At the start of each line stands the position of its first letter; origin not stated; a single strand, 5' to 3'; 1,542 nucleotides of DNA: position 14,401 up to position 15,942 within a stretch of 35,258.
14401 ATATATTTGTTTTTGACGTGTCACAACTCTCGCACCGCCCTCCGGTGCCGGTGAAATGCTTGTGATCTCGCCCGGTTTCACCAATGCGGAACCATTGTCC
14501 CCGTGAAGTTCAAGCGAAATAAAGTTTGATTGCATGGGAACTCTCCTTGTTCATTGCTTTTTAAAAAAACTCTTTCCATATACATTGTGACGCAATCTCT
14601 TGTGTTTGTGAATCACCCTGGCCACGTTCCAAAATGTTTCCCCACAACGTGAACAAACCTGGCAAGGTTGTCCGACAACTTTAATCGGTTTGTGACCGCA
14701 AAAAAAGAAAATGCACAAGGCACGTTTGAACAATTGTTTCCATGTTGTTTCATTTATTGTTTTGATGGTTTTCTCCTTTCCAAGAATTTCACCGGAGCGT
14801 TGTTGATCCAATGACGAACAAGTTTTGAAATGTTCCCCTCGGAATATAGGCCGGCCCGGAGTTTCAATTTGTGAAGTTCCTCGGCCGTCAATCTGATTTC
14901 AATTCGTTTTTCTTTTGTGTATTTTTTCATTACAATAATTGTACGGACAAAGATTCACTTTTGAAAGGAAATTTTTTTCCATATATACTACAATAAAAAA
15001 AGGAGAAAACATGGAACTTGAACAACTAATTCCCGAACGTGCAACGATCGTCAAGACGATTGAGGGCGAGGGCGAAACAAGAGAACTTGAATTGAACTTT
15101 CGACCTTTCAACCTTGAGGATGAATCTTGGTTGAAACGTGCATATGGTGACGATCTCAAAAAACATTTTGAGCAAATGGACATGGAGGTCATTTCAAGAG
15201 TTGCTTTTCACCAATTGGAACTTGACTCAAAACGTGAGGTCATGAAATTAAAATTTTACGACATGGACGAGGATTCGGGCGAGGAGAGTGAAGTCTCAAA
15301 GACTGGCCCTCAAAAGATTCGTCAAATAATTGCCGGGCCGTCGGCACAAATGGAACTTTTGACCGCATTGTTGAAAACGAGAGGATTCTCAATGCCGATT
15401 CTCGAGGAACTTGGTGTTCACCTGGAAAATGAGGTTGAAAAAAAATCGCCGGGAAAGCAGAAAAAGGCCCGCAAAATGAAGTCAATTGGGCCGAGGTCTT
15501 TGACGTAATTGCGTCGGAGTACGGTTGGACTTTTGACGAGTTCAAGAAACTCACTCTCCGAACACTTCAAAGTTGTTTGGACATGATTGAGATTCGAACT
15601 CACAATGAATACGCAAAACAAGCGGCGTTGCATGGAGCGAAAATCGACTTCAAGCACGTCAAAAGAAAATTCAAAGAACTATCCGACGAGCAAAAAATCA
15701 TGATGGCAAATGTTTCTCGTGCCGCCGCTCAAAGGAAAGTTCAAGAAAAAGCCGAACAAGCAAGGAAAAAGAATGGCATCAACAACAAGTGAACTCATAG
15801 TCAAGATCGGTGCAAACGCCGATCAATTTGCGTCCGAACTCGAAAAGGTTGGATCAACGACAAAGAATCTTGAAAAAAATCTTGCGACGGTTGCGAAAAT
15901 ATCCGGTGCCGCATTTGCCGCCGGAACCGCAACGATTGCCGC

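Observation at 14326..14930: Opposite-strand three-gene moron between the tail tube and tail chaperones: RHH regulator, Zn-ribbon protein and a 69-aa protein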

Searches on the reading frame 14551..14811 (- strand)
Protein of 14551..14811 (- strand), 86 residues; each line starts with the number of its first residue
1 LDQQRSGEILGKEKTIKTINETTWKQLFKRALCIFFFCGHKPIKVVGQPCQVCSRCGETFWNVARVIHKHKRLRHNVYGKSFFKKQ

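Call 7: search_protein_families(library=pfam, max_evalue=1, proteins=[window:14551-14811:-])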
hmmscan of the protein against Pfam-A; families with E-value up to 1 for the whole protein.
window:14551-14811:- (86 aa): 1 family
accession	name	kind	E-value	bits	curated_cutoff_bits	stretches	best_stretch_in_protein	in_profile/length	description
PF13085.11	Fer2_3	-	0.099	13.1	27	1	15-56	34-75/107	2Fe-2S iron-sulfur cluster binding domain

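Call 8: search_protein_families(library=phrogs, max_evalue=1, proteins=[window:14551-14811:-])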
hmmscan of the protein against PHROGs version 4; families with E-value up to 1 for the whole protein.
window:14551-14811:- (86 aa): 1 family
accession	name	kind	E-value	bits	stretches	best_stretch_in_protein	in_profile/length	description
phrog_38691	-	unknown function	0.03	14.7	1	14-81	87-153/258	-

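Call 12: find_homologous_proteins(query=window:14551-14811:-, max_evalue=10)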
Query window:14551-14811:- (86 aa): 1 proteins with E <= 10 among 1 candidates.
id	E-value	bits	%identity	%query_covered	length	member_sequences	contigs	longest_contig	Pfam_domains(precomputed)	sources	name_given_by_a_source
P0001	1.0e-53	197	99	100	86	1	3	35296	-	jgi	-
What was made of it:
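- Tried and rejected: Word-index search with the window's g2: returned only itself (call 12).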

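Call 34: find_homologous_proteins(query=A3, max_evalue=1)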
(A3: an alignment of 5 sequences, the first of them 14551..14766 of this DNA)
Query A3 (5 sequences) (71 aa, profile of the alignment): 6 proteins with E <= 1 among 38 candidates.
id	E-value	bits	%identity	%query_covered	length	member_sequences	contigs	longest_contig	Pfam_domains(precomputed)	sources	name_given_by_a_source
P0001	1.8e-35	139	100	100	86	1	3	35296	-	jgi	-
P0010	2.4e-29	119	51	92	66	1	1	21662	-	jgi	-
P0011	9.1e-24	101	54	92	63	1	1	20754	-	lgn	-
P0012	1.6e-17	81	52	58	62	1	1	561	-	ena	-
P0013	1.4e-15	75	58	27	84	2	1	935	-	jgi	-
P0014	2.3e-15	74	48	58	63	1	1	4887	-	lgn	-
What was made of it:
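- Tried and rejected: The alignment search found only 6 clusters, all in the same slot (call 34).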

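Call 36: find_encoding_contigs(protein=P0011, flank=4000)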
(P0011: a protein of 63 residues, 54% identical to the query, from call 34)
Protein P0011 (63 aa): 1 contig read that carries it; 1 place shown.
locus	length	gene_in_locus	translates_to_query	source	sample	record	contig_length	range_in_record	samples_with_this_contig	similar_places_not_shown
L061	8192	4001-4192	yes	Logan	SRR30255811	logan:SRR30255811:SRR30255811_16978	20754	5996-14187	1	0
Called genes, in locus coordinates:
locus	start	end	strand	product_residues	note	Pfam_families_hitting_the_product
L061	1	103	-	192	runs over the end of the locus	-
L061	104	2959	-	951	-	PF10145:PhageMin_Tail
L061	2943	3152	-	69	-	-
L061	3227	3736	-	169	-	-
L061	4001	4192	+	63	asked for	-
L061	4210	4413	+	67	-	-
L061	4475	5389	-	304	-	-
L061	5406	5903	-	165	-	-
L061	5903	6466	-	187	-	PF05069:Phage_tail_S (faint)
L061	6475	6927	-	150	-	-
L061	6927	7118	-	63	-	-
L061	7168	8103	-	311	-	-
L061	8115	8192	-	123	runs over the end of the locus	-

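Call 37: find_encoding_contigs(protein=P0014, flank=4000)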
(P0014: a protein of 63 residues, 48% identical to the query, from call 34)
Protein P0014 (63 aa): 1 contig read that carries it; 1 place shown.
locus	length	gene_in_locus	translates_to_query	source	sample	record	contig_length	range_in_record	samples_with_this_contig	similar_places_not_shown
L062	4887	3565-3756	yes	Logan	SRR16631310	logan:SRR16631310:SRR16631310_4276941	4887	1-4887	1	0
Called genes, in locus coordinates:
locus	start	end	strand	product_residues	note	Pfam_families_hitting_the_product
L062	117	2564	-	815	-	PF20155:TMP_3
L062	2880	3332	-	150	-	-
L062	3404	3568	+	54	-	PF21983:NikA-like (weak)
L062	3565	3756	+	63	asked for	-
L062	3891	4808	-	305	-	-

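Call 45: search_protein_families(library=pfam, alignment_id=A5, max_evalue=10)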
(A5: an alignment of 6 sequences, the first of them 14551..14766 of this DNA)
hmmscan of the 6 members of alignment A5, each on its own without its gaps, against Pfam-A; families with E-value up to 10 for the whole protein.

A. member 1, window:14551-14766:- (71 aa): 0 families

B. families by the number of members that match (of 6 scanned): 4 families
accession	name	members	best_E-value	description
PF01907.25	Ribosomal_L37e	2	0.0085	Ribosomal protein L37e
PF14149.11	YhfH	1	0.016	YhfH-like protein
PF02953.20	zf-Tim10_DDP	1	0.046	Tim10/DDP family zinc finger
PF23612.1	zf-C2H2_ZN142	1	0.096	ZN142 C2H2 zinc finger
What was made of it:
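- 14551..14766 (-): g2: CHCC zinc-ribbon protein with a basic C-terminal tail. This is the conserved body of 71 codons counted from ATC 14766. The ORF is open up to TTG 14811. There is no ATG in frame. Call 45 (no DUF1660).
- Tried and rejected: DUF1660 for g2: rejected (call 45).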

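Call 59: predict_structure(alignment_id=A5)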
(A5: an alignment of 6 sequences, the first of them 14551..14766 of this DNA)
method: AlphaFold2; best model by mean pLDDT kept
length: 71 residues; sequences in the alignment: 6
mean_pLDDT: 65.5   pTM: 0.42
mean pLDDT of the five models: 65.5, 64.4, 59.1, 58.2, 51.1
residues with pLDDT >= 90: 0; 70-90: 30; 50-70: 35; < 50: 6
segments of 3 or more residues with pLDDT < 50: 1-4
pLDDT, mean of each block of 10 residues (from residue 1): 54 78 71 74 71 53 60 50
secondary structure, 60 per line:
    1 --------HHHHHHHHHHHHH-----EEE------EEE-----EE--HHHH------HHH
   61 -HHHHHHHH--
elements in order: H9-21 E27-29 E36-38 H48-51 H62-69
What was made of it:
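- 14551..14766 (-): Call 59 (pLDDT 65: helix plus hairpins).
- On Zinc ribbon / zinc knuckle: The AF2 model shows beta-hairpins after an N-terminal helix (call 59).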

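Call 87: fold_search(model_id=the predicted structure, library=pdb)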
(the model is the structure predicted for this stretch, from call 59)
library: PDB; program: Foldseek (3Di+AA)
matches with E <= 10: 61; with E <= 0.001: 0
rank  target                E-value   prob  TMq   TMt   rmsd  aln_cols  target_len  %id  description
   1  7e44_A                1.2e+00  0.21  0.30  0.09   7.9        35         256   26  Crystal structure of NudC complexed with dpCoA (released 2021-07-28)
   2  1vk6                  1.3e+00  0.18  0.29  0.09   8.3        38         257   29  Crystal structure of NADH pyrophosphatase (1790429) from Escherichia coli k12 at 2.20 A resolution (released 2004-05-11)
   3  7e44_F                1.5e+00  0.20  0.29  0.09   7.9        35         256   26  Crystal structure of NudC complexed with dpCoA (released 2021-07-28)
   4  7e44_E                1.8e+00  0.18  0.30  0.09   7.9        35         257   26  Crystal structure of NudC complexed with dpCoA (released 2021-07-28)
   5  5isy_A                2.1e+00  0.15  0.30  0.09   7.9        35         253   26  Crystal structure of Nudix family protein with NAD (released 2016-09-14)
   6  6dfb_A                2.2e+00  0.20  0.26  0.17   3.1        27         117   18  Kaiso (ZBTB33) K539A zinc finger DNA binding domain in complex with the specific Kaiso binding sequence (KBS) (released 2019-05-22)
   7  5isy_C                2.2e+00  0.15  0.30  0.09   7.9        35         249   26  Crystal structure of Nudix family protein with NAD (released 2016-09-14)
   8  7e44_B                2.2e+00  0.14  0.28  0.09   7.8        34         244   26  Crystal structure of NudC complexed with dpCoA (released 2021-07-28)
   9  6f7s_C                2.7e+00  0.05  0.25  0.08  12.5        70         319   10  Crystal structure of Human ARS2 residues 147-270 + 408-763 with deletion of loop B (released 2018-05-09)
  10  6woo_p                2.9e+00  0.05  0.27  0.23  11.8        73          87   16  CryoEM structure of yeast 80S ribosome with Met-tRNAiMet, eIF5B, and GDP (released 2020-09-23)
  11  5vmv_A                3.1e+00  0.15  0.26  0.17   3.0        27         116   18  Kaiso (ZBTB33) zinc finger DNA binding domain in complex with its double CpG-methylated DNA consensus binding site (released 2018-04-04)
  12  6dfa_A                3.1e+00  0.15  0.25  0.17   3.1        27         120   18  Kaiso (ZBTB33) E535A zinc finger DNA binding domain in complex with the specific Kaiso binding sequence (KBS) (released 2019-05-22)
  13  2gb5_B                3.3e+00  0.12  0.29  0.09   7.9        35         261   26  Crystal structure of NADH pyrophosphatase (EC 3.6.1.22) (1790429) from Escherichia coli K12 at 2.30 A resolution (released 2006-03-28)
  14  5iw4_A                3.5e+00  0.11  0.29  0.09   7.9        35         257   26  Crystal structure of E. coli NudC in complex with NAD (released 2016-07-13)
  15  5iw4_B                3.5e+00  0.11  0.30  0.09   8.2        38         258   29  Crystal structure of E. coli NudC in complex with NAD (released 2016-07-13)
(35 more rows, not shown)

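Call 96: find_encoding_contigs(protein=P0011, flank=10000, max_places=1)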
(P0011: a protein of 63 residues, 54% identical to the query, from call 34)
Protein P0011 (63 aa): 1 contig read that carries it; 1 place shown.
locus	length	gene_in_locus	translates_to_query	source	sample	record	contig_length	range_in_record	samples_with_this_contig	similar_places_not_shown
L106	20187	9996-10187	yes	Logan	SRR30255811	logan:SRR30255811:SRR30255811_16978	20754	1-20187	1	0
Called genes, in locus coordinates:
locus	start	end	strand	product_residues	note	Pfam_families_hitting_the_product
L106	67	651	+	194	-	PF13640:2OG-FeII_Oxy_3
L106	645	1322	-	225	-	-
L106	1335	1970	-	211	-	PF07484:Collar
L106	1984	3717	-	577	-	-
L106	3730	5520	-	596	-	-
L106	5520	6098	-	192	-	-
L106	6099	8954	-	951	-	PF10145:PhageMin_Tail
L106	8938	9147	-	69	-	-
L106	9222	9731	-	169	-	-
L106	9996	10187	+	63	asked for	-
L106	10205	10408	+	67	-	-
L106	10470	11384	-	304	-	-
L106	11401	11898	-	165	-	-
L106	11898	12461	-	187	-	PF05069:Phage_tail_S (faint)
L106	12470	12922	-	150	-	-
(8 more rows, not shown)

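Call 105: search_protein_families(library=padloc, max_evalue=1, proteins=[window:14551-14766:-, P0010, P0011, P0013])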
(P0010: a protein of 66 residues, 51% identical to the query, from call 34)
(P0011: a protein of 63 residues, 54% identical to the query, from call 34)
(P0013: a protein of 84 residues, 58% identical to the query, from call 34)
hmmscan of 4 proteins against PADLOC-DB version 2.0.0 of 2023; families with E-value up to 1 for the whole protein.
window:14551-14766:- (71 aa): 0 families

P0010 (66 aa): 0 families

P0011 (63 aa): 0 families

P0013 (84 aa): 0 families

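Call 106: search_protein_families(library=ncbifam, max_evalue=1, proteins=[window:14551-14766:-, P0010, P0011, P0013])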
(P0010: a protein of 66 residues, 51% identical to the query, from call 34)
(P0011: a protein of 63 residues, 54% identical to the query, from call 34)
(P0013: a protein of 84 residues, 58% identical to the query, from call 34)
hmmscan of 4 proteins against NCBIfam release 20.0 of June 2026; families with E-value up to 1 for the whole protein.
window:14551-14766:- (71 aa): 3 families
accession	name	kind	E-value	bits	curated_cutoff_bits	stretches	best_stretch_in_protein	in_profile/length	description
TIGR03831.1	YgiT_finger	domain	0.0011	19.2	20.2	1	31-47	28-44/46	YgiT-type zinc finger protein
TIGR03830.1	CxxCG_CxxCG_HTH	subfamily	0.026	14.3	61.8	1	26-59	23-55/127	type II TA system antitoxin MqsA family protein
NF041603.1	Cys_rich_47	subfamily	0.22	11.6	35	1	28-42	20-34/39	PSPA7_2676 family Cys-rich small protein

P0010 (66 aa): 1 family
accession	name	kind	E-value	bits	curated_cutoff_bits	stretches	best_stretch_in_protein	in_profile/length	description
NF003214.0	PRK04179.1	equivalog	0.034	14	71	1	28-62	14-54/62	50S ribosomal protein L37e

P0011 (63 aa): 2 families
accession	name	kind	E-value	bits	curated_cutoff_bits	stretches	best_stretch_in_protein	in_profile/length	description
TIGR03831.1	YgiT_finger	domain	0.037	14.3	20.2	1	28-43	30-45/46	YgiT-type zinc finger protein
NF003214.0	PRK04179.1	equivalog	0.063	13.2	71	1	29-62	16-55/62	50S ribosomal protein L37e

P0013 (84 aa): 0 families
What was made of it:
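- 14551..14766 (-): Call 106 (YgiT-type finger, 19.2 bits against a 20.2 cut-off).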

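Call 116: find_encoding_contigs(protein=P0010, flank=10000, max_places=1)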
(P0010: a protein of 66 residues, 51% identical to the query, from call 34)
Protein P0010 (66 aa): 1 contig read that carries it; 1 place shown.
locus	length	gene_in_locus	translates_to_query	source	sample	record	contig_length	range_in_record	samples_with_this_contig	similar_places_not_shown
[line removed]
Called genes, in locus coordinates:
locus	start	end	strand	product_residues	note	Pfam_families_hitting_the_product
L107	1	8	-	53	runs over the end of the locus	-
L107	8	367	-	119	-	-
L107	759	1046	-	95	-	-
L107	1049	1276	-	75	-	-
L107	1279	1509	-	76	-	-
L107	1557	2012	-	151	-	-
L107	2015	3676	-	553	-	-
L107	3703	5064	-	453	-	-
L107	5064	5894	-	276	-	-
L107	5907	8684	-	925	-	PF10145:PhageMin_Tail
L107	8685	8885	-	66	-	-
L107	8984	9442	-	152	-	-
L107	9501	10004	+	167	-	PF01541:GIY-YIG (weak)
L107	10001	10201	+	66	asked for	-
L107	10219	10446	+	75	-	-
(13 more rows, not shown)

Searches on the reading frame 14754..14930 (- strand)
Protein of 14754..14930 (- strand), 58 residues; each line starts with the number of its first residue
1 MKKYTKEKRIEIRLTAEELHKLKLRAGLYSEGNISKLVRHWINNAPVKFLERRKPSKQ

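Call 7: search_protein_families(library=pfam, max_evalue=1, proteins=[window:14754-14930:-])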
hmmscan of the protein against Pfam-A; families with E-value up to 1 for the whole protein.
window:14754-14930:- (58 aa): 1 family
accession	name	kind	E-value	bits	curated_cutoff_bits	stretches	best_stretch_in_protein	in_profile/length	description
PF21983.2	NikA-like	-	0.084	13.5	27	1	6-27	3-24/72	Mobilization protein NikA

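Call 8: search_protein_families(library=phrogs, max_evalue=1, proteins=[window:14754-14930:-])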
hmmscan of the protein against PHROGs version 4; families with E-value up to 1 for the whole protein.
window:14754-14930:- (58 aa): 3 families
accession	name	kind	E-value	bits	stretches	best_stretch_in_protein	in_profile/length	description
phrog_4799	-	unknown function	0.16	12.9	1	3-55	15-66/114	-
phrog_32799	-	unknown function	0.18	12.9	1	3-54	20-61/114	-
phrog_26404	-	unknown function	0.19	13.1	1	21-42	24-44/53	-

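Call 82: search_solved_structures(query=A8, max_evalue=10, show_alignments=2)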
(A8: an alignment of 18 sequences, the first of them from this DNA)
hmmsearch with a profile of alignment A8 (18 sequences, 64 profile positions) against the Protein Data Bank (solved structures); distinct sequences matched with E-value up to 10: 4.
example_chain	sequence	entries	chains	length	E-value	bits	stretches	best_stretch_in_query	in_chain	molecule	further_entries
2ba3_A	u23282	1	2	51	0.023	17.6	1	5-45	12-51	NikA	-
6ajm_C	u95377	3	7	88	0.75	12.7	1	6-43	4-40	DUF1778 domain-containing protein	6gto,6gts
1jek_B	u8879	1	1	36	1.1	12.2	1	31-46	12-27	ENV POLYPROTEIN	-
8ido_C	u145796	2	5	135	1.6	11.7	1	26-46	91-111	VHH-T148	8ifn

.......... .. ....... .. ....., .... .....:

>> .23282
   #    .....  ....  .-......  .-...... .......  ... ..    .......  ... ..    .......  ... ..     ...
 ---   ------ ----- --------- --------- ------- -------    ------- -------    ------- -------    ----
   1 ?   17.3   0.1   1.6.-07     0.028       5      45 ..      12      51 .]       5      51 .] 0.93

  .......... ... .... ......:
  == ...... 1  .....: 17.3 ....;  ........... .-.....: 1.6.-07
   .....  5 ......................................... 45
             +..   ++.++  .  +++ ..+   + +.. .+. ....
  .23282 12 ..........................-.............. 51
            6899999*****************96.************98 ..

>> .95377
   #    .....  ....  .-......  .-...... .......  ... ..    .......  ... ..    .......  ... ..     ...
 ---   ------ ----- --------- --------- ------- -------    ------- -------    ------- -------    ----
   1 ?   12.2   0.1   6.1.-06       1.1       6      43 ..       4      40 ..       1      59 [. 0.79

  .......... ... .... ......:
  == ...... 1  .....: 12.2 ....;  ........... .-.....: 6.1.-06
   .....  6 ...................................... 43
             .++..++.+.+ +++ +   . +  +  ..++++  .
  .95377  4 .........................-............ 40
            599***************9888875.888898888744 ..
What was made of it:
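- On Ribbon-helix-helix superfamily, NikA-like (PF21983): The family profile hits PDB NikA 2ba3 at E = 0.023 (call 82). The sequence pattern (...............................) aligns with the strand and helices of NikA (call 82).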

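Call 83: search_protein_families(library=pfam, alignment_id=A8, max_evalue=0.1)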
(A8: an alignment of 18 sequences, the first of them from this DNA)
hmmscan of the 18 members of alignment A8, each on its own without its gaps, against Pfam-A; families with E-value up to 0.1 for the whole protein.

A. member 1, seq(58 aa): 1 family
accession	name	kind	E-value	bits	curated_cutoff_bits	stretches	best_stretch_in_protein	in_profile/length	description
PF21983.2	NikA-like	-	0.084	13.5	27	0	6-27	3-24/72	Mobilization protein NikA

B. families by the number of members that match (of 18 scanned): 8 families
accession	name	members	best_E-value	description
PF21983.2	NikA-like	12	3e-09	Mobilization protein NikA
PF05491.19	RuvB_C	2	0.0097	RuvB C-terminal winged helix domain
PF19807.5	DUF6290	1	0.0066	Family of unknown function (DUF6290)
PF10548.14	P22_AR_C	1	0.039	P22AR C-terminal domain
PF12441.14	CopG_antitoxin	1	0.056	CopG antitoxin of type II toxin-antitoxin system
PF22669.2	Exo_endo_phos2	1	0.058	Endonuclease/Exonuclease/phosphatase family 2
PF08681.18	TacA1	1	0.069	Antitoxin TacA 1-like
PF21796.3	Cac1_C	1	0.082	Chromatin assembly factor 1 subunit Cac1, C-terminal domain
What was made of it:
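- Closest known: NikA. Same: It is the closest sequence family and the closest solved structure for the g1 family (calls 82, 83).
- The nearest named relatives are relaxosome proteins (calls 82, 83). Single members show weak hits to the CopG/TacA antitoxin families (E 0.056 and 0.069) and to P22_AR_C (E 0.039) (call 83).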

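Call 105: search_protein_families(library=padloc, max_evalue=1, proteins=[window:14754-14930:-])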
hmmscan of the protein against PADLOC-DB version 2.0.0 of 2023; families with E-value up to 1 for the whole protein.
window:14754-14930:- (58 aa): 0 families

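Call 106: search_protein_families(library=ncbifam, max_evalue=1, proteins=[window:14754-14930:-])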
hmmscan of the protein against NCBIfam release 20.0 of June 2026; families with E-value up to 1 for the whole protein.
window:14754-14930:- (58 aa): 0 families

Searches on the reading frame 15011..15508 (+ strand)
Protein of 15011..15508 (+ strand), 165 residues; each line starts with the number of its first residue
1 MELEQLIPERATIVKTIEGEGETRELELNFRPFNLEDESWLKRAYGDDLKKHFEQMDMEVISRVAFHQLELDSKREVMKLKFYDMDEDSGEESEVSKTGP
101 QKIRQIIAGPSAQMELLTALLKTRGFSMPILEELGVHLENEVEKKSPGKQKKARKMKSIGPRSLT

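Call 7: search_protein_families(library=pfam, max_evalue=1, proteins=[window:15011-15508:+])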
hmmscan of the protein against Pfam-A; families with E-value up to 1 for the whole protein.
window:15011-15508:+ (165 aa): 0 families

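Call 8: search_protein_families(library=phrogs, max_evalue=1, proteins=[window:15011-15508:+])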
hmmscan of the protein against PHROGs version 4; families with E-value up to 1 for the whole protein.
window:15011-15508:+ (165 aa): 3 families
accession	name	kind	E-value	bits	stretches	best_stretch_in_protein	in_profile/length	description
phrog_33955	-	unknown function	0.12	13.6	1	36-69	70-103/111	-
phrog_15066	-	unknown function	0.19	12.7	1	50-97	50-97/103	-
phrog_2225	-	other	0.29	11.6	1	64-103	122-161/215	peptidase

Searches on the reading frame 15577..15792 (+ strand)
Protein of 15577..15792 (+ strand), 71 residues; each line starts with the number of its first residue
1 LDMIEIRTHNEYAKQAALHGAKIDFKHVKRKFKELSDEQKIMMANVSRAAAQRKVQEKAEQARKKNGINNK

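Call 7: search_protein_families(library=pfam, max_evalue=1, proteins=[window:15577-15792:+])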
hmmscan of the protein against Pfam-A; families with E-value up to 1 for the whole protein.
window:15577-15792:+ (71 aa): 2 families
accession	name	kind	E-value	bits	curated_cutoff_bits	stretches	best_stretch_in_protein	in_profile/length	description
PF00656.27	Peptidase_C14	-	0.052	13.6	21.4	1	9-66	9-66/233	Caspase domain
PF20681.2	DUF6818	-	0.066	14.1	27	1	10-52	12-55/84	Domain of unknown function (DUF6818)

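Call 8: search_protein_families(library=phrogs, max_evalue=1, proteins=[window:15577-15792:+])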
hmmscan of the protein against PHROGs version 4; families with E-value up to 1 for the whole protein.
window:15577-15792:+ (71 aa): 3 families
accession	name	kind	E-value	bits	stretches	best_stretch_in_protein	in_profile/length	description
phrog_602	-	unknown function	0.025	15.6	1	8-43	56-91/113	-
phrog_9367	-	unknown function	0.053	14.4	1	15-48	28-61/122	-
phrog_30540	-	unknown function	0.27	12.5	1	12-71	30-81/85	-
